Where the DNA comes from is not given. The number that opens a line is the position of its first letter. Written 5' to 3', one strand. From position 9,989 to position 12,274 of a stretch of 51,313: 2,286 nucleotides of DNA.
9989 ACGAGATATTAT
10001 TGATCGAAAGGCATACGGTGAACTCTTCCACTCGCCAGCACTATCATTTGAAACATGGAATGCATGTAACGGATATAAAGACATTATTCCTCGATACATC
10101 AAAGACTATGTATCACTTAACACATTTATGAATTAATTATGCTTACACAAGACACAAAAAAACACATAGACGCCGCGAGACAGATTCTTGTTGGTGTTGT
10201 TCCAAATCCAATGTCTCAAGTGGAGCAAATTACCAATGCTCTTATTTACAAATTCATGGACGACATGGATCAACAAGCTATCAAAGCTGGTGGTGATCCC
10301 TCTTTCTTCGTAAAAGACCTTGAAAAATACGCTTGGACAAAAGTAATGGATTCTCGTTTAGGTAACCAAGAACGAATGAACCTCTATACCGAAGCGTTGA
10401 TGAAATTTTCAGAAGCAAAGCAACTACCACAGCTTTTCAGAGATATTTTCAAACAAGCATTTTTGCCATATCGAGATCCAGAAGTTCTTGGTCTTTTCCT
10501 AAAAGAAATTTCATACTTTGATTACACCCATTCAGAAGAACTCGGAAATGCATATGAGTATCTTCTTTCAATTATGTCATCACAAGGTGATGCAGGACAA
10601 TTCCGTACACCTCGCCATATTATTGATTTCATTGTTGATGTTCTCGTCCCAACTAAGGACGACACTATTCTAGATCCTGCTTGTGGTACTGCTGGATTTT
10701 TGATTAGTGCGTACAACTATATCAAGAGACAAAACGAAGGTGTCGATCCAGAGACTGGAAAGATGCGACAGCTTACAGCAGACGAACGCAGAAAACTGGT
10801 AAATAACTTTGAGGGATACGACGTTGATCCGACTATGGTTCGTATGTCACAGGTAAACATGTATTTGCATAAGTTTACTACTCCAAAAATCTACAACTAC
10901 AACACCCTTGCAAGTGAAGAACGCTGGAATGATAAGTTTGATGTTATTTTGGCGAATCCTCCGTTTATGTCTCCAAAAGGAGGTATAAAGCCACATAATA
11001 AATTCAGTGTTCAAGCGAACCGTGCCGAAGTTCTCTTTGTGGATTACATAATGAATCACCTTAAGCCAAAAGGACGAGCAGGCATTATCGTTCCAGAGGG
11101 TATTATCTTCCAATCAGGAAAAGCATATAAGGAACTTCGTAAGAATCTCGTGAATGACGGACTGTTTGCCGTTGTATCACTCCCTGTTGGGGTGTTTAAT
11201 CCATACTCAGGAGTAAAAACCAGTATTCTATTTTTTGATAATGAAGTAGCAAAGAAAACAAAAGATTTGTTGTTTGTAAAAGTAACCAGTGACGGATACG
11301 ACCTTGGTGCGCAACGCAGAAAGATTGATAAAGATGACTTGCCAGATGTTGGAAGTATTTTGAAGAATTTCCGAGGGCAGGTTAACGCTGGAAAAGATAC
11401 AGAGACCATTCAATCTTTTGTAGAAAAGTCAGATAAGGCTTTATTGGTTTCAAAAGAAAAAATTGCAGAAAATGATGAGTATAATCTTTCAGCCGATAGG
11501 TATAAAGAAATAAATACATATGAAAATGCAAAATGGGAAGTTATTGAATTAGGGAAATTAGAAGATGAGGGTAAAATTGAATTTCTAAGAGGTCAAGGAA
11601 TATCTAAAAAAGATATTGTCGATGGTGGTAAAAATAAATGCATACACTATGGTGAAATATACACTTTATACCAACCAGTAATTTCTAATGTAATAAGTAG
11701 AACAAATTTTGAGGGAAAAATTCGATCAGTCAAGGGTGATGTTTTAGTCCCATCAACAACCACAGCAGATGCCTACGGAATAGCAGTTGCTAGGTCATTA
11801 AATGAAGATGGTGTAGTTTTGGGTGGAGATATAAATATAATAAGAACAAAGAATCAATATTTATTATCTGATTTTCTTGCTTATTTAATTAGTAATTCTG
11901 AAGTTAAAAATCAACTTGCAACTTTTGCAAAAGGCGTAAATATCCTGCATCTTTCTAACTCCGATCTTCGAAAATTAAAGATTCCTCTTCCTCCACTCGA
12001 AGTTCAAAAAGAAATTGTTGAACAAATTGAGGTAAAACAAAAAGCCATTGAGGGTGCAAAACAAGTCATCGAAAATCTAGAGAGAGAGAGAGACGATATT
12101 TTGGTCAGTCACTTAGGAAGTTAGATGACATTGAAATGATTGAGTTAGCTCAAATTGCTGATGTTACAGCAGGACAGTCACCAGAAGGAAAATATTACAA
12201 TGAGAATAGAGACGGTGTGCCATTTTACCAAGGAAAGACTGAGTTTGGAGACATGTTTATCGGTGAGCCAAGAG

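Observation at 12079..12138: (AG)7 slippage tract splits a type I M-S fusion: candidate phase-variable restriction system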

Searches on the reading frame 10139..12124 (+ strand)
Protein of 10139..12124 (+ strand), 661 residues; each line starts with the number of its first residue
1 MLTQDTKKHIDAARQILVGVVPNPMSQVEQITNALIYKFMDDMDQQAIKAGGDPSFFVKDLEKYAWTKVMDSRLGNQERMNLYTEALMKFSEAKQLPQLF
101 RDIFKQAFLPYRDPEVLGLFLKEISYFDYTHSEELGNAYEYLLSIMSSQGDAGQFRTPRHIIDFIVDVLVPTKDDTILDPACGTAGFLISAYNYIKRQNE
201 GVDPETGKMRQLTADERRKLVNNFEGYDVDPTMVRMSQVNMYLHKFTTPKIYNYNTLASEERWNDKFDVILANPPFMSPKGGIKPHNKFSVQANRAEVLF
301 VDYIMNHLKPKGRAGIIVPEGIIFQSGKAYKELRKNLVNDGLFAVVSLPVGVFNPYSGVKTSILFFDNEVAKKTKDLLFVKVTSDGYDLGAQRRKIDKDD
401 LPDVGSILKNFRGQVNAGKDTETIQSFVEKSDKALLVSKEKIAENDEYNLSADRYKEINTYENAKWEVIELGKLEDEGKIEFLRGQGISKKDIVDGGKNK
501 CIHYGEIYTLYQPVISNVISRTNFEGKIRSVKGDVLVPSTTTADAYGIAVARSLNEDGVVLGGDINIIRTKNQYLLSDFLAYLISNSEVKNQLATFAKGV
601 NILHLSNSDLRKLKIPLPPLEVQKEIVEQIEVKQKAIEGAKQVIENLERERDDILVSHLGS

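Call 5: search_protein_families(library=pfam, proteins=[window:10139-12124:+], max_evalue=0.01)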
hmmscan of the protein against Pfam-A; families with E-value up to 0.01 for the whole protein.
window:10139-12124:+ (661 aa): 7 families
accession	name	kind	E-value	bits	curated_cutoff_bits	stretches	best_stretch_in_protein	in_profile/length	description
PF02384.22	N6_Mtase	-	1.8e-55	188.9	20.4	1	133-461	4-308/311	N-6 DNA Methylase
PF01420.25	Methylase_S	-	2.5e-12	47.8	22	1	466-648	4-167/168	Type I restriction modification DNA specificity domain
PF07669.17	Eco57I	-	9e-12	45.8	25.3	1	255-340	69-156/171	Eco57I restriction-modification methylase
PF01170.24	UPF0020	-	4.4e-08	33.5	22.3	1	171-276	26-131/197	RMKL-like, methyltransferase domain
PF20473.4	MmeI_Mtase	-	5.8e-05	22.8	27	1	176-255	22-96/259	MmeI, DNA-methyltransferase domain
PF05175.20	MTS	-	0.00044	20.4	23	1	223-280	57-112/170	Methyltransferase small domain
PF13847.12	Methyltransf_31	-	0.0013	18.9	27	1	172-287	2-82/145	Methyltransferase domain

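Call 6: search_protein_families(library=ncbifam, proteins=[window:10139-12124:+], max_evalue=0.01)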
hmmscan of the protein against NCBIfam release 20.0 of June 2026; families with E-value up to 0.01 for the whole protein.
window:10139-12124:+ (661 aa): 12 families
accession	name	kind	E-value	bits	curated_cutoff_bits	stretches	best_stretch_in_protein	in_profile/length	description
NF047738.1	antiphage_MADS2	equivalog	4.2e-34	117.9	720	2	53-278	223-454/654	methylation-associated defense system DNA methyltransferase MAD2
TIGR00497.1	hsdM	equivalog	3.6e-15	55.6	242.75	1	131-459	176-489/515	type I restriction-modification system subunit M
NF033452.1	BREX_1_MTaseX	exception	7.5e-08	30.7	500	1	261-382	502-630/1210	BREX-1 system adenine-specific DNA-methyltransferase PglX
NF007278.0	PRK09737.1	equivalog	7.2e-07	28.3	662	1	531-631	282-383/461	type I restriction-modification system specificity subunit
TIGR02987.1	met_A_Alw26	exception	1.1e-06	27.7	353.5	1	152-278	3-124/523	Alw26I/Eco31I/Esp3I family type II restriction adenine-specific DNA-methyltransferase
NF047740.1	antiphage_MADS5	equivalog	4.5e-06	25.7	400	1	440-641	246-446/461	methylation-associated defense system restriction endonuclease subunit S MAD5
NF033454.1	BREX_5_MTaseX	exception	0.00052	17.7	900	0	176-245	304-368/1404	BREX-5 system adenine-specific DNA-methyltransferase PglX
TIGR01177.1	TIGR01177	hypoth_equivalog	0.0015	17.9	316.55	0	172-191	181-200/330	TIGR01177 family methyltransferase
NF011529.0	PRK14968.1-3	equivalog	0.0016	17.9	162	1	218-317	53-155/198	putative methyltransferase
NF033451.1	BREX_2_MTaseX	equivalog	0.0035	15.1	400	1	155-241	198-286/1185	BREX-2 system adenine-specific DNA-methyltransferase PglX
NF033455.1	BREX_6_MTaseX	exception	0.005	14.3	900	0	173-244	328-399/1319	BREX-6 system adenine-specific DNA-methyltransferase PglX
TIGR00537.1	hemK_rel_arch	hypoth_equivalog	0.0066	16.2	87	0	212-317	32-139/179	HemK2/MTQ2 family protein methyltransferase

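Call 8: find_homologous_proteins(query=window:10139-12124:+, max_evalue=1e-10)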
Query window:10139-12124:+ (661 aa): 8000 proteins with E <= 1e-10 among 8000 candidates; the best 120 are listed.
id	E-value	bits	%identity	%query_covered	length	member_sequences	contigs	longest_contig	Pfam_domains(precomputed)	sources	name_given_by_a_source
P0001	0.0e+0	1402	95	100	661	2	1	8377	PF02384.23,PF07669.18,PF01170.25,PF01420.26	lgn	-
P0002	0.0e+0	1113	78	98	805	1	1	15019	PF02384.23,PF07669.18,PF01170.25,PF01420.26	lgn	-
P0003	0.0e+0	1095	77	98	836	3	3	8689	PF02384.23,PF07669.18,PF01170.25,PF01420.26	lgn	-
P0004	0.0e+0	1089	77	98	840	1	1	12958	PF02384.23,PF07669.18,PF01170.25,PF01420.26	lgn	-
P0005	0.0e+0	1089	78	98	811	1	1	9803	PF02384.23,PF07669.18,PF01170.25,PF01420.26,PF20473.5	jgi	-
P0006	0.0e+0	1085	78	98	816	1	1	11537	PF02384.23,PF07669.18,PF01170.25,PF01420.26,PF20473.5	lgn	-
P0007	0.0e+0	1082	75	100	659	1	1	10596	PF02384.23,PF07669.18,PF01170.25,PF01420.26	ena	-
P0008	0.0e+0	1080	77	100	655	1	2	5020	PF02384.23,PF07669.18,PF01170.25,PF01420.26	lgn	-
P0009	0.0e+0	1079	70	98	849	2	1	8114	PF02384.23,PF07669.18,PF01170.25,PF01420.26,PF20473.5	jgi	jgi:type I restriction enzyme M protein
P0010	0.0e+0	1072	69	99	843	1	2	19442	PF13847.13,PF02384.23,PF07669.18,PF01170.25,PF01420.26,PF20473.5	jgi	jgi:type I restriction enzyme M protein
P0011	0.0e+0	1068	75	100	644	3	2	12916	PF02384.23,PF07669.18,PF01170.25,PF01420.26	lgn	-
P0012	0.0e+0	1066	76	98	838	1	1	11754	PF02384.23,PF07669.18,PF01170.25,PF01420.26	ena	-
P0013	0.0e+0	1065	75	98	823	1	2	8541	PF02384.23,PF07669.18,PF01170.25,PF01420.26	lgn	-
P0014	0.0e+0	1063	76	98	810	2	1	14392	PF02384.23,PF07669.18,PF01170.25,PF01420.26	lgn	-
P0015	0.0e+0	1063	71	99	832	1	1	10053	PF02384.23,PF07669.18,PF01170.25,PF01420.26,PF20473.5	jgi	-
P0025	0.0e+0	1058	76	100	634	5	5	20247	PF02384.23,PF07669.18,PF01170.25,PF01420.26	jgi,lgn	jgi:type I restriction enzyme M protein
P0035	0.0e+0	1051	74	100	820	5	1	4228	PF02384.23,PF07669.18,PF01170.25,PF01420.26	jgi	jgi:type I restriction enzyme M protein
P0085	4.7e-294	995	68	98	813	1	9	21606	PF13847.13,PF02384.23,PF07669.18,PF01170.25,PF01420.26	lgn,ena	-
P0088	2.5e-291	986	67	100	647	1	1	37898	PF13847.13,PF02384.23,PF07669.18,PF01170.25,PF01420.26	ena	-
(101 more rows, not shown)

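Call 13: find_encoding_contigs(protein=P0001, flank=5000, max_places=4)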
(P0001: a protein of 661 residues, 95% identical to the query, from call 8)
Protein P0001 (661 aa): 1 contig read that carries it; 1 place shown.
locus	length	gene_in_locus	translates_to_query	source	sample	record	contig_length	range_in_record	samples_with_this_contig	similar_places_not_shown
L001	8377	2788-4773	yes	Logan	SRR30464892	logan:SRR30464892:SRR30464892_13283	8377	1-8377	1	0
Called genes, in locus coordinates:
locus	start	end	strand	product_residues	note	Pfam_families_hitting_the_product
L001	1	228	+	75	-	?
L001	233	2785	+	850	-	PF04313:HSDR_N (weak), PF13588:HSDR_N_2, PF00270:DEAD, PF04851:ResIII, PF18766:SWI2_SNF2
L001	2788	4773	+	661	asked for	PF02384:N6_Mtase, PF01170:UPF0020, PF07669:Eco57I, PF01420:Methylase_S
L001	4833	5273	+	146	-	PF01420:Methylase_S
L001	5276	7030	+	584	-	PF10592:AIPR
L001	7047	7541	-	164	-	PF13408:Zn_ribbon_recom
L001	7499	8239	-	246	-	PF00239:Resolvase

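Call 16: find_related_loci(query=window:10139-12124:+, collection=genome_contigs, flank=4000)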
Query window:10139-12124:+ (661 aa) in genome_contigs; peptide patterns used: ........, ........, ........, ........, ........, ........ (x = any residue, [..] = any of these).
599 stretches matched a pattern (row limit reached: there are more); 579 encode a relative of the query (tblastn E <= 1e-3); the best 80 are kept; 80 distinct loci.
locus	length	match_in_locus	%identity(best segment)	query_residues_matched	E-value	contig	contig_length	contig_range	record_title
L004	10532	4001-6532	70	2-656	0e+0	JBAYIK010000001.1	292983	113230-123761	MAG: Candidatus Paceibacterota bacterium isolate SO_2016_GW1_29 scaffold00050_OW334_2016, whole genome shotgun sequence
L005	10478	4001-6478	69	2-652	0e+0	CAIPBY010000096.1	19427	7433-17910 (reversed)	MAG: Candidatus Buchananbacteria bacterium isolate MJ120702A_bin-902 genome assembly, contig: bin-902:096/101, whole gen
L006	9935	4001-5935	68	1-659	0e+0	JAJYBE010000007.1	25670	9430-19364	MAG: bacterium isolate BP8.bin61 NODE_2392_length_25670_cov_1.485025, whole genome shotgun sequence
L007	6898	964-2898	66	1-651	0e+0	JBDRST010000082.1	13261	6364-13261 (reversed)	MAG: bacterium isolate MEGAHIT-group-3.28 k141_764489, whole genome shotgun sequence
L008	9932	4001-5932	61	1-655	0e+0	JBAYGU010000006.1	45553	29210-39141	MAG: Candidatus Buchananbacteria bacterium isolate SO_2016_GW1_132 scaffold01530_OW334_2016, whole genome shotgun sequen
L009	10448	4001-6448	60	1-646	0e+0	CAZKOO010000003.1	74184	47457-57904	MAG TPA_asm: uncultured Candidatus Peribacteria bacterium isolate SRP150892_co2_16 genome assembly, contig: NODE_316_len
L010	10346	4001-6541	63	1-650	0e+0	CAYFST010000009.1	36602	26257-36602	MAG TPA_asm: uncultured Gammaproteobacteria bacterium isolate ERP107533_co1_49 genome assembly, contig: NODE_462_length_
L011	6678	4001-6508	57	2-650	0e+0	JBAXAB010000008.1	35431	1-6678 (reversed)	MAG: bacterium isolate ELA130 MAG130_8, whole genome shotgun sequence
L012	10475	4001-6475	57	1-656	0e+0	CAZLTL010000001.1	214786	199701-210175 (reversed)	MAG TPA_asm: uncultured bacterium isolate SRP300315_co1_21 genome assembly, contig: NODE_17_length_214786_cov_9.535228,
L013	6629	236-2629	57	1-650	0e+0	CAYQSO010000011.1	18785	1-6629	MAG TPA_asm: uncultured Candidatus Saccharibacteria bacterium isolate binchicken_co42_471 genome assembly, contig: NODE_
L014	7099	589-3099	55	1-660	0e+0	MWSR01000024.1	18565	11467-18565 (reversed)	MAG: Microgenomates bacterium UTCPR1 contig_10214, whole genome shotgun sequence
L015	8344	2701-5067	57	3-652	0e+0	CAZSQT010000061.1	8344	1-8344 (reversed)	MAG TPA_asm: uncultured Gammaproteobacteria bacterium isolate SRP067234_co1_34 genome assembly, contig: k99_896858, whol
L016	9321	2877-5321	57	1-650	0e+0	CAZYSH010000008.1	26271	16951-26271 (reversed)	MAG TPA_asm: uncultured Candidatus Saccharibacteria bacterium isolate binchicken_co330_129 genome assembly, contig: NODE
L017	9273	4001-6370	56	1-656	0e+0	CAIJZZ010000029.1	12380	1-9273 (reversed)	uncultured bacterium isolate AlinenLipids_bin-6792 genome assembly, contig: bin-6792:29/78, whole genome shotgun sequenc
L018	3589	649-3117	55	1-655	0e+0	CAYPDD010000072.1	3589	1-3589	MAG TPA_asm: uncultured Candidatus Saccharibacteria bacterium isolate SRP272421_co2_75 genome assembly, contig: NODE_113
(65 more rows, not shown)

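Call 40: search_solved_structures(query=window:10139-12124:+, max_evalue=0.00001, show_alignments=1)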
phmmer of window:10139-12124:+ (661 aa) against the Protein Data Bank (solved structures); distinct sequences matched with E-value up to 0.00001: 14.
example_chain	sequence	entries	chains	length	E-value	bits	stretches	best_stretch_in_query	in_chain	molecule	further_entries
5ybb_A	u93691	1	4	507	1.5e-42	149.3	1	121-377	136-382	Type I restriction-modification system methyltransferase subunit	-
2okc_A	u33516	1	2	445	4.6e-34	121.2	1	132-407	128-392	Type I restriction enzyme StySJI M protein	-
3ufb_A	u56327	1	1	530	9.6e-33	116.9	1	125-384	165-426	Type I restriction-modification system methyltransferase subunit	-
2y7c_B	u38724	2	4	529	6.7e-32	114.1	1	62-376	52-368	TYPE I RESTRICTION ENZYME ECOKI M PROTEIN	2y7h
2ar0_A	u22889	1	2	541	7.1e-32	114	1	62-376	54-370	Type I restriction enzyme EcoKI M protein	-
7eew_A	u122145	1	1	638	1.2e-25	93.4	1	103-384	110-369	Type I restriction-modification system methyltransferase subunit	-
7vru_A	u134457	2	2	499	1.1e-18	70.4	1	131-457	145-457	Site-specific DNA-methyltransferase (adenine-specific)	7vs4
7vru_B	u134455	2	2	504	2.1e-14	56.3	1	132-383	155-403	Site-specific DNA-methyltransferase (adenine-specific)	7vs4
3khk_A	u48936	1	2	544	5.3e-13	51.6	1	132-409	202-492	Type I restriction-modification system methylation subunit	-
1yf2_A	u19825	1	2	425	6.4e-13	51.4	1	564-655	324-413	Type I restriction-modification enzyme, S subunit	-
7bst_D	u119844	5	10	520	2.6e-12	49.4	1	129-354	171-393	Type I restriction enzyme EcoR124II M protein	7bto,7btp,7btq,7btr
5ybb_D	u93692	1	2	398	3.9e-10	42.2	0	533-647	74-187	Restriction endonuclease S subunits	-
3okg_A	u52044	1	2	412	4.4e-10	42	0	533-647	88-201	Restriction endonuclease S subunits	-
2y7c_A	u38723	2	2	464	4.4e-06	28.8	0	566-647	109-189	TYPE-1 RESTRICTION ENZYME ECOKI SPECIFICITY PROTEIN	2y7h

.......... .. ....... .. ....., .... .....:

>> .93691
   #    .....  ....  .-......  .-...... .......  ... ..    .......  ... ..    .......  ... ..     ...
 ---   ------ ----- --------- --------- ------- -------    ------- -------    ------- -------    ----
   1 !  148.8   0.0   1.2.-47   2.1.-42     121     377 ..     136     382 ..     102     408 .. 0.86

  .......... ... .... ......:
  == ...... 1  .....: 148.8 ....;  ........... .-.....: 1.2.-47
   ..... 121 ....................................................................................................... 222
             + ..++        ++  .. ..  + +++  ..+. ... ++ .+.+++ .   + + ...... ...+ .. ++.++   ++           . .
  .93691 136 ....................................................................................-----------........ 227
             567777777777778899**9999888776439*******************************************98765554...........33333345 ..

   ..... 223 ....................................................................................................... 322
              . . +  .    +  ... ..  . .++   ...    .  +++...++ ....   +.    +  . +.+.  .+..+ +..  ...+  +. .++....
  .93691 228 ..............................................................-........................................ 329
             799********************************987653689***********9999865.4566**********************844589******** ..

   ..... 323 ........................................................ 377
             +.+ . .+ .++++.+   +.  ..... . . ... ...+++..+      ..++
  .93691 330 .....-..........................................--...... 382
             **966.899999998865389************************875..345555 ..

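Call 54: find_encoding_contigs(protein=P0025, flank=3000, max_places=3)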
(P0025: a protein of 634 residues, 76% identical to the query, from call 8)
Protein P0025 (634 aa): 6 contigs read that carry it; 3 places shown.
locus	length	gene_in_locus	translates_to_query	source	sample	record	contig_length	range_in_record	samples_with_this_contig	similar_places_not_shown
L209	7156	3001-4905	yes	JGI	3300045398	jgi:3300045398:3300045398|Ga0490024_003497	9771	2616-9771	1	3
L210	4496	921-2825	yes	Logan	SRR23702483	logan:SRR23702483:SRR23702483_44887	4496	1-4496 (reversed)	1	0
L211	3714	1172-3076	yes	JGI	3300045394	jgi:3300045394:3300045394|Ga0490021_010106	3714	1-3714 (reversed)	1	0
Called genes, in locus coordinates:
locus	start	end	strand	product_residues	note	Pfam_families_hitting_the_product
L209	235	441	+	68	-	PF24250:HVO_2718 (faint), PF13560:HTH_31, PF12844:HTH_19, PF13443:HTH_26, PF01381:HTH_3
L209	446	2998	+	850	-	PF04313:HSDR_N (weak), PF13588:HSDR_N_2, PF00270:DEAD, PF04851:ResIII, PF18766:SWI2_SNF2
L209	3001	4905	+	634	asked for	PF02384:N6_Mtase, PF01170:UPF0020, PF07669:Eco57I, PF01420:Methylase_S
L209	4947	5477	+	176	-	PF01420:Methylase_S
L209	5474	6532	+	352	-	-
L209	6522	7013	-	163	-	PF13408:Zn_ribbon_recom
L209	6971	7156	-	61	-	?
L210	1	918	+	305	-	?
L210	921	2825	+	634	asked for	PF02384:N6_Mtase, PF01170:UPF0020, PF07669:Eco57I, PF01420:Methylase_S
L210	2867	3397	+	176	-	PF01420:Methylase_S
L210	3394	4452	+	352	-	-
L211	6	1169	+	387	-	-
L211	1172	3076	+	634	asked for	PF02384:N6_Mtase, PF01170:UPF0020, PF07669:Eco57I, PF01420:Methylase_S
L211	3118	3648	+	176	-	PF01420:Methylase_S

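Call 55: find_encoding_contigs(protein=P0035, flank=3000, max_places=3)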
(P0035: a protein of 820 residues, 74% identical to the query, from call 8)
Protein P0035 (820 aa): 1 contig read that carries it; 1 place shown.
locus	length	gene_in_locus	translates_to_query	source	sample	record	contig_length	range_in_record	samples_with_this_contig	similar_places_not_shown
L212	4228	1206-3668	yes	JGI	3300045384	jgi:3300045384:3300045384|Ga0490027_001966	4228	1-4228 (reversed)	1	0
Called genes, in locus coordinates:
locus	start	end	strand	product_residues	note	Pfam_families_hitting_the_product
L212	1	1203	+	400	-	?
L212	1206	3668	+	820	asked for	PF02384:N6_Mtase, PF01170:UPF0020, PF07669:Eco57I, PF01420:Methylase_S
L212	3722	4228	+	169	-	?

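Call 56: find_encoding_contigs(protein=P0088, flank=3000, max_places=3)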
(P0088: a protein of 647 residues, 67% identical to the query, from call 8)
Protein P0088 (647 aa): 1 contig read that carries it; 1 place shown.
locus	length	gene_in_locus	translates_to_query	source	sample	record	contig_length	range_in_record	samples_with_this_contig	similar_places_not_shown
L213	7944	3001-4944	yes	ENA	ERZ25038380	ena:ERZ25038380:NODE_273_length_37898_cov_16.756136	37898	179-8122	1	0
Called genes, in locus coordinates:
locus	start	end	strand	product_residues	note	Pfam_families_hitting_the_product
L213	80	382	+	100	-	-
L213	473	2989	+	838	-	PF04313:HSDR_N (weak), PF13588:HSDR_N_2 (weak), PF00270:DEAD, PF04851:ResIII, PF18766:SWI2_SNF2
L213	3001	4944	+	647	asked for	PF02384:N6_Mtase, PF01170:UPF0020 (weak), PF13847:Methyltransf_31 (weak), PF07669:Eco57I (weak), PF01420:Methylase_S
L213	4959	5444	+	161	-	PF01420:Methylase_S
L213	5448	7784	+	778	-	PF02810:SEC-C (weak)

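Call 57: find_encoding_contigs(protein=P0085, flank=3000, max_places=3)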
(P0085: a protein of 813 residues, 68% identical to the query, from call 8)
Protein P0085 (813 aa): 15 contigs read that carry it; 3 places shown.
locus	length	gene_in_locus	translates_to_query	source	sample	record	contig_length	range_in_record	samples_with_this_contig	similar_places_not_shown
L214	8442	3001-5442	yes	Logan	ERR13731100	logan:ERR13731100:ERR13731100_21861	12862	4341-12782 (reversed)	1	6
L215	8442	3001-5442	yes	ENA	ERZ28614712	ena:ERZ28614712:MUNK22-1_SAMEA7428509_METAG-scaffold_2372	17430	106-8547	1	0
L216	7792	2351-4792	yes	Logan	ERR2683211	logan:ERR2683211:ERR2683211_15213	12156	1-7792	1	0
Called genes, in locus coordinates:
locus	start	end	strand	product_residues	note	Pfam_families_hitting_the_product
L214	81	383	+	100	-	-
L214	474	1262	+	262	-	PF04313:HSDR_N (weak), PF13588:HSDR_N_2 (weak), PF18766:SWI2_SNF2 (faint), PF04851:ResIII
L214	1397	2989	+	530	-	-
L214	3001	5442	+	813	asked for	PF02384:N6_Mtase, PF01170:UPF0020 (weak), PF13847:Methyltransf_31 (weak), PF07669:Eco57I (weak), PF01420:Methylase_S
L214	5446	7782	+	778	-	PF02810:SEC-C (weak)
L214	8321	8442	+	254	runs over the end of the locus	-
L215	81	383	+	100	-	-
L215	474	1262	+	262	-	PF04313:HSDR_N (weak), PF13588:HSDR_N_2 (weak), PF18766:SWI2_SNF2 (faint), PF04851:ResIII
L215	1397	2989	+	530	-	-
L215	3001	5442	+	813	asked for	PF02384:N6_Mtase, PF01170:UPF0020 (weak), PF13847:Methyltransf_31 (weak), PF07669:Eco57I (weak), PF01420:Methylase_S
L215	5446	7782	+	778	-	PF02810:SEC-C (weak)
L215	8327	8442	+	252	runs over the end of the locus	-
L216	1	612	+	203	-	?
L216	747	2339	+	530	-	-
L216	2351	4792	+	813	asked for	PF02384:N6_Mtase, PF01170:UPF0020 (weak), PF13847:Methyltransf_31 (weak), PF07669:Eco57I (weak), PF01420:Methylase_S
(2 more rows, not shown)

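Call 70: search_protein_families(library=padloc, proteins=[window:10139-12124:+], max_evalue=0.001)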
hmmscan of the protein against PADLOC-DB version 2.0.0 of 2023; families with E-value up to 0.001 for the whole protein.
window:10139-12124:+ (661 aa): 135 families (the best 25 are shown)
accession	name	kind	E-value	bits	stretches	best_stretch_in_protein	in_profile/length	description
PDLC03021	MTase_I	-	7.8e-103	342.9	1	1-464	2-460/491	Type I methyltransferase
PDLC03026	MTase_I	-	4.9e-64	215.2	1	29-460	29-443/487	Type I methyltransferase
PDLC03025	MTase_I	-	1.5e-51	173.7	1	121-380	130-381/569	Type I methyltransferase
PDLC03036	MTase_I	-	1.2e-37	127.6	1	123-379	184-440/635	Type I methyltransferase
PDLC04134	mad2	-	2.2e-35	120.4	1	4-414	139-490/492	mads_2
PDLC03318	MTase_II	-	7.2e-30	101.9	2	115-257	305-459/723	Type II methyltransferase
PDLC03018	MTase_I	-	2.8e-28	96.8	3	131-200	286-354/749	Type I methyltransferase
PDLC03031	MTase_I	-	3.3e-24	83.2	1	128-372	158-407/834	Type I methyltransferase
PDLC03057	Specificity_I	-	1.8e-23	81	1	478-628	22-174/407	Type I specificity subunit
PDLC03201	Specificity_I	-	2.6e-23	80.7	1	462-631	13-175/201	Type I specificity subunit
PDLC03034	MTase_I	-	6.7e-23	78.8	2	135-198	309-371/672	Type I methyltransferase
PDLC03218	MTase_II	-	1.9e-22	77.5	1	138-411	251-526/532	Type II methyltransferase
PDLC03027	MTase_I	-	3.6e-22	76.7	1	135-460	138-441/810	Type I methyltransferase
PDLC03035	MTase_I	-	5.6e-22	76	1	115-417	133-437/653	Type I methyltransferase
PDLC03019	MTase_I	-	1e-21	75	1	118-459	133-461/932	Type I methyltransferase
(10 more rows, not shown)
